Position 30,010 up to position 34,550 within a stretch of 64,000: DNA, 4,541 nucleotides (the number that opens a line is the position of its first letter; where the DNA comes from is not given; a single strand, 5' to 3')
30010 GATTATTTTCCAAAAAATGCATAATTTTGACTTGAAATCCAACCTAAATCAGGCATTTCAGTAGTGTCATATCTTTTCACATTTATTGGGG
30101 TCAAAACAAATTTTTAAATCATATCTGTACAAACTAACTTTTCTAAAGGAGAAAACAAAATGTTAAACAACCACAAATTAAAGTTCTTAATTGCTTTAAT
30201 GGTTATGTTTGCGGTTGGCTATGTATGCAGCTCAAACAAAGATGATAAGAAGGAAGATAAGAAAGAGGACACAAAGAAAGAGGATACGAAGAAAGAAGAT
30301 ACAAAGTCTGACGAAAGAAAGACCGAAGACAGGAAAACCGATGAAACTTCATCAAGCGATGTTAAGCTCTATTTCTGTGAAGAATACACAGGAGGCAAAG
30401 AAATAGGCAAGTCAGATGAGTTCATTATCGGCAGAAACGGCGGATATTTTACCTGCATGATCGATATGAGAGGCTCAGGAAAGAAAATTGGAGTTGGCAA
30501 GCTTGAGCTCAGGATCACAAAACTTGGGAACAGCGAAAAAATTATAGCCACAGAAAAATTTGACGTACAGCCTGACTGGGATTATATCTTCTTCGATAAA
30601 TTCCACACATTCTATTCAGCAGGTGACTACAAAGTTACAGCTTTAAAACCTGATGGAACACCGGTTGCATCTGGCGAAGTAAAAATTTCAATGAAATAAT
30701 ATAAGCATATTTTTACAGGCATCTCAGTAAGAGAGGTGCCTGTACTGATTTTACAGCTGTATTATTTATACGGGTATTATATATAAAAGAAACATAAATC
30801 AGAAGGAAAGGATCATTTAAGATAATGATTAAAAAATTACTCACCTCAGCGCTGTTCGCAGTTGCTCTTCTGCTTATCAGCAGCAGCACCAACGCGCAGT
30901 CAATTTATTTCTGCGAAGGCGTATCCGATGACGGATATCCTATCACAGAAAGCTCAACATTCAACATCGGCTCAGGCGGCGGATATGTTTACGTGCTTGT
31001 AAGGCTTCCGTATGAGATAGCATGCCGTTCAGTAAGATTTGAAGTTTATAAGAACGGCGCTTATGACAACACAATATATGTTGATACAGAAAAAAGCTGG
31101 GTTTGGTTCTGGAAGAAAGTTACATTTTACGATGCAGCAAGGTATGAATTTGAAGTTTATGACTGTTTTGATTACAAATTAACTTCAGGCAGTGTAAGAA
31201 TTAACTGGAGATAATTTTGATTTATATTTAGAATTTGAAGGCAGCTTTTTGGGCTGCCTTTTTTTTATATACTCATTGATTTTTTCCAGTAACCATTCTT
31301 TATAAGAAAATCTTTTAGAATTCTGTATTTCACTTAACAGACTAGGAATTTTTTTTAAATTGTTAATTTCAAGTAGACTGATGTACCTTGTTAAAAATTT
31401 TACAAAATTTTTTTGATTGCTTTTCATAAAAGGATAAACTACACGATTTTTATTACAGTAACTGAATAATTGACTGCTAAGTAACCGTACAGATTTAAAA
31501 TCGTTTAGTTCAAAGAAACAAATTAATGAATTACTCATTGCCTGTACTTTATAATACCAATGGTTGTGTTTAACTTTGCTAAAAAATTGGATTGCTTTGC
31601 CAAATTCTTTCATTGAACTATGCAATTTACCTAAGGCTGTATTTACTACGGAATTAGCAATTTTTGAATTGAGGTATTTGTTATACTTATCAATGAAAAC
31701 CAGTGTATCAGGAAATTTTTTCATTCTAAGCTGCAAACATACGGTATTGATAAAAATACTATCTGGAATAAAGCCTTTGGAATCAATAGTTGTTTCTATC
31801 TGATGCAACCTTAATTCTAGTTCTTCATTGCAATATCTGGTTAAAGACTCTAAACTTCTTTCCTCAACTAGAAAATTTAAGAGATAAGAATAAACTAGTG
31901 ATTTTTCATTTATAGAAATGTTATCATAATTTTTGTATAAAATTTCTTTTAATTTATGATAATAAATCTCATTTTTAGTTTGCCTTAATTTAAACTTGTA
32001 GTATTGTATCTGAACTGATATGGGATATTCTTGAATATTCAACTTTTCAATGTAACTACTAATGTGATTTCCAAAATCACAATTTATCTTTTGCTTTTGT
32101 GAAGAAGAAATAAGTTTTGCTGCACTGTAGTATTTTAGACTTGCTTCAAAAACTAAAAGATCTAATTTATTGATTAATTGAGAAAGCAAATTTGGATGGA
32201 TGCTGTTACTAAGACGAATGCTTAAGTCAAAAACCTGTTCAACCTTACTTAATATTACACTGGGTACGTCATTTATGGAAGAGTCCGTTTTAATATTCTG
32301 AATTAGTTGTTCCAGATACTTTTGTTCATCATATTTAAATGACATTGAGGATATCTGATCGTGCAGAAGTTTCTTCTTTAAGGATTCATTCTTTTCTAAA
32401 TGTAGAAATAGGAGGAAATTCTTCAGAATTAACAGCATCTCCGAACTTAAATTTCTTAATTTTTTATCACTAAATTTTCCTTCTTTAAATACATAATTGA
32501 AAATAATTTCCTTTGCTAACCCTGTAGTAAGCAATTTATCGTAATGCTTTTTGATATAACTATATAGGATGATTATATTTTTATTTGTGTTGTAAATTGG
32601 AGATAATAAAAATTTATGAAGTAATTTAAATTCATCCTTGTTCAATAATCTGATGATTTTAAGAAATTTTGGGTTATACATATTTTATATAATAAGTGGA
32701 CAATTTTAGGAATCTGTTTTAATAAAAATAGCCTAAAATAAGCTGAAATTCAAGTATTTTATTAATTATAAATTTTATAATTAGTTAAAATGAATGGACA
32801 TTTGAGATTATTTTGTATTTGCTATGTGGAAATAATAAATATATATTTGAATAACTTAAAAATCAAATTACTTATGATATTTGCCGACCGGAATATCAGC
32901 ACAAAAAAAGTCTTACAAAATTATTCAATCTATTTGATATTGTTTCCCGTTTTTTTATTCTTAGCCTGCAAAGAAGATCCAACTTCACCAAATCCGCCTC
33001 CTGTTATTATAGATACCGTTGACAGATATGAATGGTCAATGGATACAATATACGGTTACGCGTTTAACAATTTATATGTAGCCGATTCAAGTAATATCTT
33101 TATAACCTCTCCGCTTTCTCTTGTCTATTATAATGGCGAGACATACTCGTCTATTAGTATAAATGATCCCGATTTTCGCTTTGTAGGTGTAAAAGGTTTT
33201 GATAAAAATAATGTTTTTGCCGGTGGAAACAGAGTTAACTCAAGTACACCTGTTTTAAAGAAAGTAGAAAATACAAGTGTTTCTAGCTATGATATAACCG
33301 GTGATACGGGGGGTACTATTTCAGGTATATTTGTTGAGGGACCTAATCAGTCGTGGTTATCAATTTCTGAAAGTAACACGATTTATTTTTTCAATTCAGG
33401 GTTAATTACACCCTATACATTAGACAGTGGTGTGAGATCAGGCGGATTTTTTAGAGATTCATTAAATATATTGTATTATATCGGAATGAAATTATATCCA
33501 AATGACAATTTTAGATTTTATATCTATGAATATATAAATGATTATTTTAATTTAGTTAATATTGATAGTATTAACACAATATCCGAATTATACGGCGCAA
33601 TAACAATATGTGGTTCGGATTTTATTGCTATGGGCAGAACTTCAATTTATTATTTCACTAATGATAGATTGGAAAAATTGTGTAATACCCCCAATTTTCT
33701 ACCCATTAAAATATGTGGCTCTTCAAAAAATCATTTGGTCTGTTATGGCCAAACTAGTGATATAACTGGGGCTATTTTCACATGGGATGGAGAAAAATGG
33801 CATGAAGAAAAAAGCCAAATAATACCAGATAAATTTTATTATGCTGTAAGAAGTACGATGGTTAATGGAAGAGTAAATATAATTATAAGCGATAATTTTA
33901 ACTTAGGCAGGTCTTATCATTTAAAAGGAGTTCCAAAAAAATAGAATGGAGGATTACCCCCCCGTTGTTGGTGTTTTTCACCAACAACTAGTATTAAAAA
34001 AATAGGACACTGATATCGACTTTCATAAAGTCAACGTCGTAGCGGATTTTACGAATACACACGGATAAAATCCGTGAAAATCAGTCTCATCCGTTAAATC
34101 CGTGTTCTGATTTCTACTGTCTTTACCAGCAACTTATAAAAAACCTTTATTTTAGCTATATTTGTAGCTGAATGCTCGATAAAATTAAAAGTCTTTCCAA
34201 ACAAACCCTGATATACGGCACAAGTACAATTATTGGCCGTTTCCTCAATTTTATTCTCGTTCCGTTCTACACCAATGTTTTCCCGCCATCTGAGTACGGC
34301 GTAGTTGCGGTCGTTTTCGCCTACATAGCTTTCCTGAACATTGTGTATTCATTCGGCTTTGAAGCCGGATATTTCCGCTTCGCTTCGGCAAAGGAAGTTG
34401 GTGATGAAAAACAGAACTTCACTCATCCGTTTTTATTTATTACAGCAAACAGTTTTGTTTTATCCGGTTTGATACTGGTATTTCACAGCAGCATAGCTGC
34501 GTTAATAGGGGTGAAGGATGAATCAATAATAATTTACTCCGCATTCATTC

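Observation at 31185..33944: AT-rich locus A: ~500 aa helical protein of unknown function divergently paired with a beta-propeller lipoprotein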

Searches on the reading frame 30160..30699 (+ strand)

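Call 5: search_protein_families(library=pfam, proteins=[window:30160-30699:+], max_evalue=1)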
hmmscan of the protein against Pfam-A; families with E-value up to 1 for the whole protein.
window:30160-30699:+ (179 aa): 15 families
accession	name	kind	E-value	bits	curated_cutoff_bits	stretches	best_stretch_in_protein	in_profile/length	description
PF12685.13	SpoIIIAH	-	0.0021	18.5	30.6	1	10-65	8-65/191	SpoIIIAH-like protein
PF25256.1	DUF7857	-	0.03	15.3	27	1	17-63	58-104/123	Family of unknown function (DUF7857)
PF14851.11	FAM176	-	0.03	14.6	31.5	1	18-67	42-92/152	FAM176 family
PF14055.11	NVEALA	-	0.046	13.9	27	1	5-32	2-29/62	NVEALA protein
PF00029.24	Connexin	-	0.054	13.7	31.3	1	13-71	85-147/225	Connexin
PF09716.15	ETRAMP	-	0.079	13.4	29.1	1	8-50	5-49/81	Malarial early transcribed membrane protein (ETRAMP)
PF15807.10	MAP17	-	0.083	13.4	29.6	1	9-65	41-99/122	Membrane-associated protein 117 kDa, PDZK1-interacting protein 1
PF22833.2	C5orf34_2nd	-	0.12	13.5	27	1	14-65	21-72/117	C5orf34-like, second domain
PF18136.6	DNApol_Exo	-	0.12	12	26.7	1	3-74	154-229/282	DNA mitochondrial polymerase exonuclease domain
PF07168.17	Ureide_permease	-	0.15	11.2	27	1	9-66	110-164/359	Ureide permease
PF24871.1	Piezo_TM1-24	-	0.22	10.4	28.8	1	10-66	101-157/682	Piezo TM1-24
PF02064.20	MAS20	-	0.27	11.8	27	1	29-84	33-90/132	MAS20 protein import receptor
PF14296.11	O-ag_pol_Wzy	-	0.27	10.3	26.6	1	4-48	89-133/468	O-antigen polysaccharide polymerase Wzy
PF05132.19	RNA_pol_Rpc4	-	0.28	11.9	26.5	1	29-62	29-62/143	RNA polymerase III RPC4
PF02950.22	Conotoxin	-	0.4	12.1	25.1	1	6-53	2-47/75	Conotoxin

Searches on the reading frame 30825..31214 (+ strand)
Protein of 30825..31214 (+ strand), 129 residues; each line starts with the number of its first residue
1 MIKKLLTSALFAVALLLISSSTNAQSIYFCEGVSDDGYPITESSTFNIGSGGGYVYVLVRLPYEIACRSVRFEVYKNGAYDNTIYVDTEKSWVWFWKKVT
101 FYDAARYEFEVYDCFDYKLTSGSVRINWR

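Call 5: search_protein_families(library=pfam, proteins=[window:30825-31214:+], max_evalue=1)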
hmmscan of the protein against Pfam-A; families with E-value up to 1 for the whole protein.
window:30825-31214:+ (129 aa): 1 family
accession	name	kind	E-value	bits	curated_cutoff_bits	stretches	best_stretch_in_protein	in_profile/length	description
PF24337.1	DUF7505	-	0.22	11.6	27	1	82-127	44-89/95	Domain of unknown function (DUF7505)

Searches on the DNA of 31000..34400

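Call 96: search_rna_families(source=window, start=31000, end=34400, threshold=evalue, max_evalue=0.1)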
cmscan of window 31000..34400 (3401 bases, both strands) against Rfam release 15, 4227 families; matches with E-value up to 0.1: 0.
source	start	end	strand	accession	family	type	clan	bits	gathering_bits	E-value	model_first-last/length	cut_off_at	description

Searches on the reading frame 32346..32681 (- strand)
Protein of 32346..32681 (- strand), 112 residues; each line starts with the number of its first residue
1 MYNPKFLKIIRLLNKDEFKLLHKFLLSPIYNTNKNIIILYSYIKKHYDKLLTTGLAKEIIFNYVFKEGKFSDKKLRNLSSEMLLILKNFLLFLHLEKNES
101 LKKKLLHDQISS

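Call 58: predict_structure(alignment_id=A6)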
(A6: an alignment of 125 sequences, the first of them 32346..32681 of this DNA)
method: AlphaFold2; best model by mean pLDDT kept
length: 112 residues; sequences in the alignment: 125
mean_pLDDT: 90.2   pTM: 0.78
mean pLDDT of the five models: 90.2, 90.0, 89.1, 89.0, 88.9
residues with pLDDT >= 90: 82; 70-90: 29; 50-70: 1; < 50: 0
segments of 3 or more residues with pLDDT < 50: none
pLDDT, mean of each block of 10 residues (from residue 1): 81 92 94 94 87 82 88 93 95 93 94 93
secondary structure, 60 per line:
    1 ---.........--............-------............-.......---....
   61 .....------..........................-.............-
elements in order: H4-12 H15-26 H34-45 H47-53 H57-65 H72-97 H99-111
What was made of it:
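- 32346..32681 (-): N-terminal module of copy A (residues 1-112): seven helices, including the invariant SPxFN loop and two basic patches. AF2 with a 125-sequence alignment gives pLDDT 90.2 and pTM 0.78 (call 58).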

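Call 61: fold_search(model_id=the predicted structure, library=pdb)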
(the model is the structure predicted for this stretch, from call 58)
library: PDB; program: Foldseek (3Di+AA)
matches with E <= 10: 48; with E <= 0.001: 0
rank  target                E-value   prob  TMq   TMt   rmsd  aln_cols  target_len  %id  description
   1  4gv0                  1.0e+00  0.15  0.25  0.11  13.8       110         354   16  Human ARTD3 (PARP3) - Catalytic domain in complex with inhibitor ME0355 (released 2013-06-19)
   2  7ah0                  2.1e+00  0.16  0.30  0.31   6.5        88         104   14  Crystal structure of the de novo designed two-heme binding protein, 4D2 (released 2021-10-06)
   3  5iy7_M                2.6e+00  0.08  0.24  0.12  11.7        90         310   17  Human holo-PIC in the open state (released 2016-05-18)
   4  2qzg_D                3.1e+00  0.06  0.19  0.24   9.1        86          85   14  Crystal structure of unknown function protein MMP1188 (released 2007-09-04)
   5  3iwf_A                3.6e+00  0.16  0.33  0.40   4.5        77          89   13  The Crystal Structure of the N-terminal domain of a RpiR Transcriptional Regulator from Staphylococcus epidermidis to  (released 2009-09-15)
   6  3cnh_B                3.8e+00  0.11  0.27  0.17   6.7        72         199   11  Crystal structure of predicted hydrolase of haloacid dehalogenase-like superfamily (NP_295428.1) from Deinococcus radi (released 2008-04-08)
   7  3cnh_A                4.0e+00  0.10  0.27  0.17   6.6        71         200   11  Crystal structure of predicted hydrolase of haloacid dehalogenase-like superfamily (NP_295428.1) from Deinococcus radi (released 2008-04-08)
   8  2rld_B                4.0e+00  0.08  0.25  0.25  11.4        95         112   10  CRYSTAL STRUCTURE OF A PROTEIN WITH UNKNOWN FUNCTION FROM S23 RIBOSOMAL PROTEIN FAMILY (BT_0352) FROM BACTEROIDES THET (released 2007-10-30)
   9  9c7l_A                4.8e+00  0.07  0.26  0.12   8.9        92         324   13  Crystal structure of pentalenene synthase variant F76A complexed with 2-fluorofarnesyl diphosphate (released 2024-11-06)
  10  5l0g_B                4.8e+00  0.06  0.21  0.15  12.6        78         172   10  Human metavinculin MVt Q971R, R975D, T978R mutant (residues 959-1134) in complex with PIP2 (released 2016-08-31)
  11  3ce0                  4.8e+00  0.06  0.23  0.10  13.4       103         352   10  Human poly(ADP-ribose) polymerase 3, catalytic fragment in complex with an inhibitor PJ34 (released 2008-03-11)
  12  4l7l                  5.0e+00  0.06  0.25  0.11  13.9       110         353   16  Human artd3 (parp3) - catalytic domain in complex with inhibitor ME0368 (released 2014-02-19)
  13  7xvq_B                5.0e+00  0.04  0.21  0.27  10.1        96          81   12  Crystal structure of AcrIIC4 (released 2023-08-09)
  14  6gsl_K8               5.3e+00  0.06  0.21  0.31   9.5        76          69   14  Structure of T. thermophilus 70S ribosome complex with mRNA, tRNAfMet and cognate tRNAArg in the A-site (released 2018-07-04)
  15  6bs9_A                5.3e+00  0.04  0.24  0.21  14.2       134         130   11  Stage III sporulation protein AB (SpoIIIAB) (released 2018-01-17)
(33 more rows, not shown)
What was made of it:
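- On RNPP quorum-sensing regulators: Best fold match is E=1.0 (call 61).
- Tried and rejected: I folded residues 1-112 alone with a deep alignment (call 58) and searched PDB by fold (call 61).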

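Call 84: search_solved_structures(query=A8, max_evalue=10, show_alignments=0)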
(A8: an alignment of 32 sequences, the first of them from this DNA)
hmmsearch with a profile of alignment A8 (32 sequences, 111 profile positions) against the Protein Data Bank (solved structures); distinct sequences matched with E-value up to 10: 0.
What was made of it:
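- On RNPP quorum-sensing regulators: No PDB sequence hit (call 84).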

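Call 85: search_protein_families(library=pfam, alignment_id=A8, max_evalue=1)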
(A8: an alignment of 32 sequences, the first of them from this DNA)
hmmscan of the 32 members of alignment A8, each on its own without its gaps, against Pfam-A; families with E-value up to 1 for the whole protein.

A. member 1, seq(112 aa): 1 family
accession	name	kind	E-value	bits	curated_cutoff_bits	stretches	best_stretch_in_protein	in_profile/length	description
PF09114.16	MotA_activ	-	0.16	12.5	26.1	1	17-62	35-80/95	Transcription factor MotA, activation domain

B. families by the number of members that match (of 32 scanned): 22 families
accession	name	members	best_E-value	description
PF05099.18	TerB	1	0.00052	Tellurite resistance protein TerB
PF07120.17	DUF1376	1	0.0033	Protein of unknown function (DUF1376)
PF14769.11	CLAMP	1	0.0067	Flagellar C1a complex subunit C1a-32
PF22365.1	PfNDH2_hel_ins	1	0.01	PfNDH2 helical insertion domain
PF09548.15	Spore_III_AB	1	0.018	Stage III sporulation protein AB (spore_III_AB)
PF22889.1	Tea_mid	1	0.02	Telomere ends associated, middle domain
PF07901.16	DUF1672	1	0.033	Protein of unknown function (DUF1672)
PF25002.1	DUF7780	1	0.033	Domain of unknown function (DUF7780)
PF01454.25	MAGE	1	0.048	MAGE homology domain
PF19238.5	Radical_SAM_2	1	0.048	Radical SAM-like domain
PF13099.11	DUF3944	1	0.071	Domain of unknown function (DUF3944)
PF11961.13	DUF3475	1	0.074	Domain of unknown function (DUF3475)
PF21210.2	RNA_helicase_helical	1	0.087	Putative ATP-dependent RNA helicase, helical bundle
PF01335.27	DED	1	0.099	Death effector domain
PF18586.7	zf-CCCH_7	1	0.1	Chromatin remodeling factor Mit1 C-terminal Zn finger 1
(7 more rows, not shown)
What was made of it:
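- Tried and rejected: I also searched PDB and Pfam by profile with 32 fragments (calls 84, 85).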
